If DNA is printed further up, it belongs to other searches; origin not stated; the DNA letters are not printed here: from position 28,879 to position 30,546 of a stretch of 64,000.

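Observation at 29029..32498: Four-gene RPA operon ending in an uncharacterised 455-aa winged-helix protein; second RPA system in the same window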

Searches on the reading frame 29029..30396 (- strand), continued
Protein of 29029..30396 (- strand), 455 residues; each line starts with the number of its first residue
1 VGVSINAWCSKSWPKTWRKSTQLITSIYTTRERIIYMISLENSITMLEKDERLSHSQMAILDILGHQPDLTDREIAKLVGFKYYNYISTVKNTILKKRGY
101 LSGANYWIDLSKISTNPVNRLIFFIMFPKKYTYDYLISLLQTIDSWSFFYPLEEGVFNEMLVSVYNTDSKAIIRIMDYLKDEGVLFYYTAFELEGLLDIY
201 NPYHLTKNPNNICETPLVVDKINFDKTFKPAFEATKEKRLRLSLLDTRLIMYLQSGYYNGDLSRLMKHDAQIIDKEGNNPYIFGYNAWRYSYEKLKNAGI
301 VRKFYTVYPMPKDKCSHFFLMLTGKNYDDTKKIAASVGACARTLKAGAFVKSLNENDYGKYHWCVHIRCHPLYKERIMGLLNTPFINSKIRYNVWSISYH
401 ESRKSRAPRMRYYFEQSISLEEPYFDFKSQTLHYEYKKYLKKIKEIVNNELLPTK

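Call 30: fold_search(model_id=the predicted structure, library=pdb)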
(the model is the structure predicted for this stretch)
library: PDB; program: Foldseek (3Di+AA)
matches with E <= 10: 1665; with E <= 0.001: 29
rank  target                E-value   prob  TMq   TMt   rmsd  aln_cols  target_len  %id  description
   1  4ch7                  8.9e-09  1.00  0.47  0.61   7.1       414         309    9  Crystal structure of the siroheme decarboxylase NirDL (released 2014-07-30)
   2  4czc                  4.9e-08  1.00  0.45  0.58   9.5       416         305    9  Crystal structure of the siroheme decarboxylase NirDL in co-complex with iron-uroporphyrin III analogue (released 2014-07-30)
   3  2cyy                  2.0e-05  1.00  0.27  0.65   8.3       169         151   18  Crystal structure of PH1519 from Pyrococcus horikosii OT3 (released 2006-09-19)
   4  2dbb_B                5.6e-05  1.00  0.26  0.61   4.5       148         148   20  Crystal structure of PH0061 (released 2006-06-15)
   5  2e1c_MODEL_1_A        6.2e-05  1.00  0.27  0.64   8.6       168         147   18  Structure of Putative HTH-type transcriptional regulator PH1519/DNA Complex (released 2007-12-04)
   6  3i4p                  9.3e-05  1.00  0.26  0.61   8.6       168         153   14  Crystal structure of AsnC family transcriptional regulator from Agrobacterium tumefaciens (released 2009-07-28)
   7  2pmh                  1.0e-04  1.00  0.27  0.63   4.8       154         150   16  Crystal structure of Thr132Ala of ST1022 from Sulfolobus tokodaii (released 2008-04-22)
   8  4pcq_A                1.2e-04  1.00  0.26  0.62   4.7       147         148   16  Crystal Structure of MtbAldR (Rv2779c) (released 2015-05-06)
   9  2dbb_A                1.2e-04  1.00  0.25  0.61   4.8       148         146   17  Crystal structure of PH0061 (released 2006-06-15)
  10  2efq                  1.6e-04  1.00  0.26  0.59   6.7       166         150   16  Crystal Structure of Thr134 to Ala of ST1022-Glutamine Complex from Sulfolobus tokodaii 7 (released 2008-03-04)
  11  2efn                  1.9e-04  1.00  0.26  0.63   7.2       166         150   16  Crystal Structure of Ser 32 to Ala of ST1022 from Sulfolobus tokodaii 7 (released 2008-02-26)
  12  2cfx_A                2.2e-04  1.00  0.26  0.65   3.9       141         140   17  Structure of B.subtilis LrpC (released 2006-03-28)
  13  2efo                  2.6e-04  1.00  0.26  0.61   5.3       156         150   14  Crystal structure of Tyr77 to Ala of ST1022 from Sulfolobus tokodaii 7 (released 2008-02-26)
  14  2znz_C                2.7e-04  1.00  0.26  0.65   8.4       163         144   17  Crystal structure of FFRP (released 2009-03-17)
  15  4pcq_C                2.9e-04  1.00  0.24  0.57   5.2       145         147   14  Crystal Structure of MtbAldR (Rv2779c) (released 2015-05-06)
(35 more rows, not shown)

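Call 31: search_protein_representatives(alignment_id=A1)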
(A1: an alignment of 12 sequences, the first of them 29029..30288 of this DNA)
Query: 12 sequences, 410 profile positions. Proteins with E-value up to 0.001 (for the whole library): 26; up to 1e-10: 20; up to 1e-30: 6. The best 26 are listed.
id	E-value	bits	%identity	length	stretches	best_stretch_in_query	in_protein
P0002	3.8e-201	684.8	-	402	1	7-407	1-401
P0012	6.2e-59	216.4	-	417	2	13-236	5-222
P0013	2.0e-52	195.0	-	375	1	9-409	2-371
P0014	3.2e-51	191.0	-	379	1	13-407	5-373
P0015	1.4e-50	188.9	-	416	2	11-370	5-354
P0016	1.4e-42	162.6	-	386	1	11-409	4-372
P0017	2.8e-29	118.7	-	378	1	14-410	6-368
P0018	1.7e-25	106.3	-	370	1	15-409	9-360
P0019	7.5e-22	94.3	-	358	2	14-310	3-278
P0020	4.7e-19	85.1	-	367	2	10-308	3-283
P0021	5.3e-18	81.6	-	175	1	99-279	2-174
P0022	1.5e-17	80.2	-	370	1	14-344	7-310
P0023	2.3e-16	76.2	-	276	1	104-409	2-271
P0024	1.8e-13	66.7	-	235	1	13-259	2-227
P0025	3.4e-13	65.8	-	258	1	122-409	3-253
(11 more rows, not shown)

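Call 34: find_encoding_contigs(protein=P0012, flank=8000, max_places=2)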
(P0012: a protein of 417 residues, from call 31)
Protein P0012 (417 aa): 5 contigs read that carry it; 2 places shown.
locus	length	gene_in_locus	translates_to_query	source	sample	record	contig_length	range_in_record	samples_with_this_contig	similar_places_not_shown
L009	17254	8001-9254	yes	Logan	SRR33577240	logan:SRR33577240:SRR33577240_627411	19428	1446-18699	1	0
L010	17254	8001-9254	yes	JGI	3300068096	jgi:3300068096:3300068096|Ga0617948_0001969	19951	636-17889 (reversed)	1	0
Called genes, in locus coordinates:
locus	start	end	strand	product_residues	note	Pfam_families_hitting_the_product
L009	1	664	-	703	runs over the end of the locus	?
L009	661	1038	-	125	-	PF27297:AF_0843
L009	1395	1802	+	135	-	-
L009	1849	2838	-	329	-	PF00296:Bac_luciferase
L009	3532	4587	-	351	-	-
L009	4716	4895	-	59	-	-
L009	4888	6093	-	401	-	PF16450:Prot_ATP_ID_OB_C, PF07724:AAA_2 (faint), PF13191:AAA_16 (faint), PF00004:AAA, PF07728:AAA_5 (faint), PF17862:AAA_lid_3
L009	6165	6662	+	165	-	PF24250:HVO_2718 (weak), PF01381:HTH_3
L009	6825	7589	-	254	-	PF00254:FKBP_C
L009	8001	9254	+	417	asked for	-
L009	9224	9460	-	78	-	-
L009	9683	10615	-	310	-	PF00696:AA_kinase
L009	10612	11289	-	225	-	PF13549:ATP-grasp_5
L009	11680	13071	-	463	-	PF06745:ATPase, PF07088:GvpD_P-loop, PF05625:PAXNEB (faint), PF20440:GvpD_bR2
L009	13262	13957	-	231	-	PF04055:Radical_SAM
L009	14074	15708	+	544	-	PF23990:PilB3_N (weak), PF00437:T2SSE, PF23989:PilB3_C (weak)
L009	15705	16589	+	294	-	PF00482:T2SSF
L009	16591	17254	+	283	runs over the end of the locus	PF00482:T2SSF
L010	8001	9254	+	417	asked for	-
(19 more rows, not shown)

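Call 35: find_encoding_contigs(protein=P0013, flank=8000, max_places=2)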
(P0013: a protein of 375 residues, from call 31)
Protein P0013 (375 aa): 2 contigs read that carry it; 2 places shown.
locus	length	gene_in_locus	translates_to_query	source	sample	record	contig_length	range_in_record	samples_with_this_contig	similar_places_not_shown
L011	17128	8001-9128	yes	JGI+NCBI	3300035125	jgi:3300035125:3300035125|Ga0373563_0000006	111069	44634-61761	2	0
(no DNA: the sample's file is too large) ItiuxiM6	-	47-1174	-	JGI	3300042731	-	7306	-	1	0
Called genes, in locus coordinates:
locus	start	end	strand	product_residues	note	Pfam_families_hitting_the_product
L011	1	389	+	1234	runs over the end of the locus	PF00989:PAS, PF13426:PAS_9, PF00989:PAS, PF13426:PAS_9, PF01590:GAF, PF13185:GAF_2, PF13492:GAF_3, PF13185:GAF_2, +6 more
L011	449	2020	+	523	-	PF01921:tRNA-synt_1f, PF19269:Anticodon_2 (faint)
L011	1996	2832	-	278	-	-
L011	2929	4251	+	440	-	PF02881:SRP54_N, PF13207:AAA_17 (faint), PF06414:Zeta_toxin (weak), PF20720:nSTAND3 (faint), PF00448:SRP54, PF02978:SRP_SPB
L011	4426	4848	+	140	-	PF04472:SepF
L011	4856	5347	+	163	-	PF22794:jr-ZPR1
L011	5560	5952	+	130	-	PF08279:HTH_11 (weak), PF12802:MarR_2 (weak), PF09339:HTH_IclR (weak)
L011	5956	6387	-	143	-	PF13527:Acetyltransf_9 (faint), PF00583:Acetyltransf_1, PF13420:Acetyltransf_4 (weak), PF13673:Acetyltransf_10, PF13508:Acetyltransf_7, PF08445:FR47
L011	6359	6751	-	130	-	PF01870:Hjc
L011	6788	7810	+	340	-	PF26356:Pelota_N, PF03464:eRF1_2, PF03465:eRF1_3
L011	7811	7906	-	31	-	-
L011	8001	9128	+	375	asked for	-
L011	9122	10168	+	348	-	PF01702:TGT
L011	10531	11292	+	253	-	PF01040:UbiA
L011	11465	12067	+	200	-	PF02830:V4R (weak)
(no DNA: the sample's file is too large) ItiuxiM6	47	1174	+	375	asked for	-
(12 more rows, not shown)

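Call 36: find_encoding_contigs(protein=P0014, flank=6000, max_places=2)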
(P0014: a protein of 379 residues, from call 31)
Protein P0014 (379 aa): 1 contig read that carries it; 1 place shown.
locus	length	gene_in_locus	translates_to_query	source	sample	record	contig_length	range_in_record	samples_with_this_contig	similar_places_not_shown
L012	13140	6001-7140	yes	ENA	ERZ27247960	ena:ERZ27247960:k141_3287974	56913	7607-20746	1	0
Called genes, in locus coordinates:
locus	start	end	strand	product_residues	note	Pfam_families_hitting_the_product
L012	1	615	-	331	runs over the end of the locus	PF00291:PALP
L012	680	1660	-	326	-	PF13243:SQHop_cyclase_C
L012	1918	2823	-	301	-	PF13638:PIN_4 (weak)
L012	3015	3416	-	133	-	-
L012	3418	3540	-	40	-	-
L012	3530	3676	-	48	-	-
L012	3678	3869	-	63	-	-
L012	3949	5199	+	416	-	-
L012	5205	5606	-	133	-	-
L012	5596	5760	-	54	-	-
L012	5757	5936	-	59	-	-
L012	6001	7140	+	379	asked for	-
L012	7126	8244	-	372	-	PF07690:MFS_1, PF00083:Sugar_tr (weak), PF07690:MFS_1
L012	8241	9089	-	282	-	PF00892:EamA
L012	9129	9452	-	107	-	-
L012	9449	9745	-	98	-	PF14947:HTH_45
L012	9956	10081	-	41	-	-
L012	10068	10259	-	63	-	PF02604:PhdYeFM_antitox (faint), PF18506:RelB-like (weak)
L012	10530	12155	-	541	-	-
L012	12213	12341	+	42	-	-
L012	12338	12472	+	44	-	-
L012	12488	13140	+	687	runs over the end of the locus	PF02230:Abhydrolase_2 (weak), PF10503:Esterase_PHB, PF07676:PD40 (faint), PF26549:Tricorn_N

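Call 37: find_encoding_contigs(protein=P0016, flank=6000, max_places=2)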
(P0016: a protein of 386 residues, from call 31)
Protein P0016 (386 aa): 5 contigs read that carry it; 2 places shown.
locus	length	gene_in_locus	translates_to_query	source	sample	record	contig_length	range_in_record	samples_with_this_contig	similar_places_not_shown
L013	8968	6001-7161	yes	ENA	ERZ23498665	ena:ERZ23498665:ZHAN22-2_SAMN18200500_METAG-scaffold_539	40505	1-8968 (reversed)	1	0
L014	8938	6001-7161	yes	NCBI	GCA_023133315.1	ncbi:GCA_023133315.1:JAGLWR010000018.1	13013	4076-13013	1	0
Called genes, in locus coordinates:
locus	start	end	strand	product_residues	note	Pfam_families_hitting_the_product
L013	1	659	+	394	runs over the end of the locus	PF00149:Metallophos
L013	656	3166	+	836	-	PF02463:SMC_N, PF13476:AAA_23, PF13555:AAA_29, PF04423:Rad50_zn_hook (weak), PF13558:SbcC_Walker_B (weak)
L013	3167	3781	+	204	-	PF04254:DUF432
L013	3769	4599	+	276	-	PF21088:MS_channel_1st, PF00924:MS_channel_2nd, PF21082:MS_channel_3rd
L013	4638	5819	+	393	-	-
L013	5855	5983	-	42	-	-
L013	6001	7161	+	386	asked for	-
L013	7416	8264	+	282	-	PF07719:TPR_2 (faint), PF02561:FliS (weak)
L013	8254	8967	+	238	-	?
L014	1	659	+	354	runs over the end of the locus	PF00149:Metallophos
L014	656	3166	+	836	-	PF02463:SMC_N, PF13476:AAA_23, PF13555:AAA_29, PF04423:Rad50_zn_hook (weak), PF13558:SbcC_Walker_B (weak)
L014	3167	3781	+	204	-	PF04254:DUF432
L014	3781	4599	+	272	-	PF21088:MS_channel_1st, PF00924:MS_channel_2nd, PF21082:MS_channel_3rd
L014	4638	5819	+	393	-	-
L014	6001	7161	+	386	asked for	-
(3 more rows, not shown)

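Call 38: find_encoding_contigs(protein=P0020, flank=6000, max_places=2)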
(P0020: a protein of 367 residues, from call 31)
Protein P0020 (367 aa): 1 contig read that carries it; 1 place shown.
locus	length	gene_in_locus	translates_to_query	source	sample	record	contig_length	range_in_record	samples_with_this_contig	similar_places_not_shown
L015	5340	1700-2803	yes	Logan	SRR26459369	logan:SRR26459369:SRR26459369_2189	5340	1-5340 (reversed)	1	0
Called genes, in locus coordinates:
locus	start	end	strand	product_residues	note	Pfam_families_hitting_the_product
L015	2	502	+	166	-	?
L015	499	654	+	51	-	PF04135:Nop10p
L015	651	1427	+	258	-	PF09754:PAC2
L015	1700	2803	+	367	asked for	-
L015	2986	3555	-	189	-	PF01949:Endo_dU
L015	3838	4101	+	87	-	PF01169:GDT1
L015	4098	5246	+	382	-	PF07690:MFS_1 (weak)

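Call 39: list_cluster_members(proteins=[P0012, P0013, P0014, P0015, P0016, P0017, P0018, P0019, P0020, P0022])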
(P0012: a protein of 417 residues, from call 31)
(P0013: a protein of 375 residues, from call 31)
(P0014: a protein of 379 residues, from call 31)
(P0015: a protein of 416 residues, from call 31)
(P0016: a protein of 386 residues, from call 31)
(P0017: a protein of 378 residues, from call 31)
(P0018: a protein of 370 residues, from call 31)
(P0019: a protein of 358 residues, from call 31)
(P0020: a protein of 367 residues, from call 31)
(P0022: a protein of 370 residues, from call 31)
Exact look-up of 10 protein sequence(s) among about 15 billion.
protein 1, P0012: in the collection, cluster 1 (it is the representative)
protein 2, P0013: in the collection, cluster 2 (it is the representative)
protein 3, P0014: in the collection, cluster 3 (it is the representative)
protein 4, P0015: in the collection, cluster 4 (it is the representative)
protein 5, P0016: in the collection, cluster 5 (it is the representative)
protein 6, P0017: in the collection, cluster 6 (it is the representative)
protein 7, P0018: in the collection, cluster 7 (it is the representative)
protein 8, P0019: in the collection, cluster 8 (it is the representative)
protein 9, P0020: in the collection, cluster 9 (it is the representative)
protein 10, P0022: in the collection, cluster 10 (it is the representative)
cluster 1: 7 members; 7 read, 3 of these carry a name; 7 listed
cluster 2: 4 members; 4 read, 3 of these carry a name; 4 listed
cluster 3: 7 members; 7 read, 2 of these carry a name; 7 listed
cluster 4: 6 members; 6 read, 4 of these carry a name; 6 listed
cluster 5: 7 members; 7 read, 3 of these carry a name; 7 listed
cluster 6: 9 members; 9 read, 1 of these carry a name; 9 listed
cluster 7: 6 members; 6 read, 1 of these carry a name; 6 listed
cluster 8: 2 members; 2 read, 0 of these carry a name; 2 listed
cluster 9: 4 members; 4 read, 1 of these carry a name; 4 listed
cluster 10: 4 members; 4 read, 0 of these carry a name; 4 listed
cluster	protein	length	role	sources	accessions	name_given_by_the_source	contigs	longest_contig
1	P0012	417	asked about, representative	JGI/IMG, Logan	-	hypothetical protein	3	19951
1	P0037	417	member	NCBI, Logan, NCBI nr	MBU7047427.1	MAG: hypothetical protein HXS54_13420 [Theionarchaea archaeon] | hypothetical protein [Theionarchaea archaeon]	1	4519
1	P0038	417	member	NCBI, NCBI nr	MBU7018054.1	MAG: hypothetical protein HXS44_11145 [Theionarchaea archaeon] | hypothetical protein [Theionarchaea archaeon]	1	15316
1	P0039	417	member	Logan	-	-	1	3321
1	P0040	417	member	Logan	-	-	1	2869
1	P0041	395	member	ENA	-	-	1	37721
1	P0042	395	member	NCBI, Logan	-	-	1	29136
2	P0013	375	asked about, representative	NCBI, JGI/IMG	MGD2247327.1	MAG: hypothetical protein PVF58_02900 [Candidatus Methanofastidiosia archaeon] | hypothetical protein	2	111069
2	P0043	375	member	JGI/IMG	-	hypothetical protein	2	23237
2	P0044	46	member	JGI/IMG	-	hypothetical protein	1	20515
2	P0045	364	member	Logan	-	-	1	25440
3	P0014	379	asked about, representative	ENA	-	-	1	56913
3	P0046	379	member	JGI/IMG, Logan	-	DNA-binding Lrp family transcriptional regulator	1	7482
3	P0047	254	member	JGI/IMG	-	hypothetical protein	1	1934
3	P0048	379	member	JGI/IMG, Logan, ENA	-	-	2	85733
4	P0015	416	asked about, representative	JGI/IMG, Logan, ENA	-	-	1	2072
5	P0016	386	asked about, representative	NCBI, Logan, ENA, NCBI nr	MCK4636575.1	MAG: hypothetical protein KAT49_01705 [Methanomicrobia archaeon] | hypothetical protein [Methanomicrobia archaeon]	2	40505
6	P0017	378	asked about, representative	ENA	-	-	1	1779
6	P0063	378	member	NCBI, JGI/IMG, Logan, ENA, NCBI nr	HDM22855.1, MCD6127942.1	MAG: hypothetical protein J7J21_06195 [Methanomicrobia archaeon] | hypothetical protein [Methanomicrobia archaeon]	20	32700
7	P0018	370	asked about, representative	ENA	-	-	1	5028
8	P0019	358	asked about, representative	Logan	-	-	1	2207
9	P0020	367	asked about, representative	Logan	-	-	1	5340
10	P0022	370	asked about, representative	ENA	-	-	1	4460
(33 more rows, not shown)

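Call 57: search_protein_families(library=pfam, alignment_id=A2, max_evalue=0.05)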
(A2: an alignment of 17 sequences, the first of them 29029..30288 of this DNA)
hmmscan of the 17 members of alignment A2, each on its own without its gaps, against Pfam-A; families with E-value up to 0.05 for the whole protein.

A. member 1, window:29029-30288:- (419 aa): 0 families

B. families by the number of members that match (of 17 scanned): 11 families
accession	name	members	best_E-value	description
PF13412.12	HTH_24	4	0.0012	Winged helix-turn-helix DNA-binding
PF25212.1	HVO_A0114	2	0.015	HVO_A0114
PF02475.24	TRM5-TYW2_MTfase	2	0.028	TRM5/TYW2 methyltransferase domain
PF05026.18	DCP2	1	0.00047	Dcp2, box A domain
PF13463.12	HTH_27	1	0.0015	Winged helix DNA-binding domain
PF01047.28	MarR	1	0.0025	MarR family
PF10915.13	DUF2709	1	0.011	Protein of unknown function (DUF2709)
PF18994.6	Prophage_tailD1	1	0.014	Prophage endopeptidase tail N-terminal domain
PF12802.13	MarR_2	1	0.033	MarR family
PF20543.3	CowN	1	0.042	N2-fixation sustaining protein CowN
PF17598.7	DUF5494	1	0.045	Family of unknown function (DUF5494)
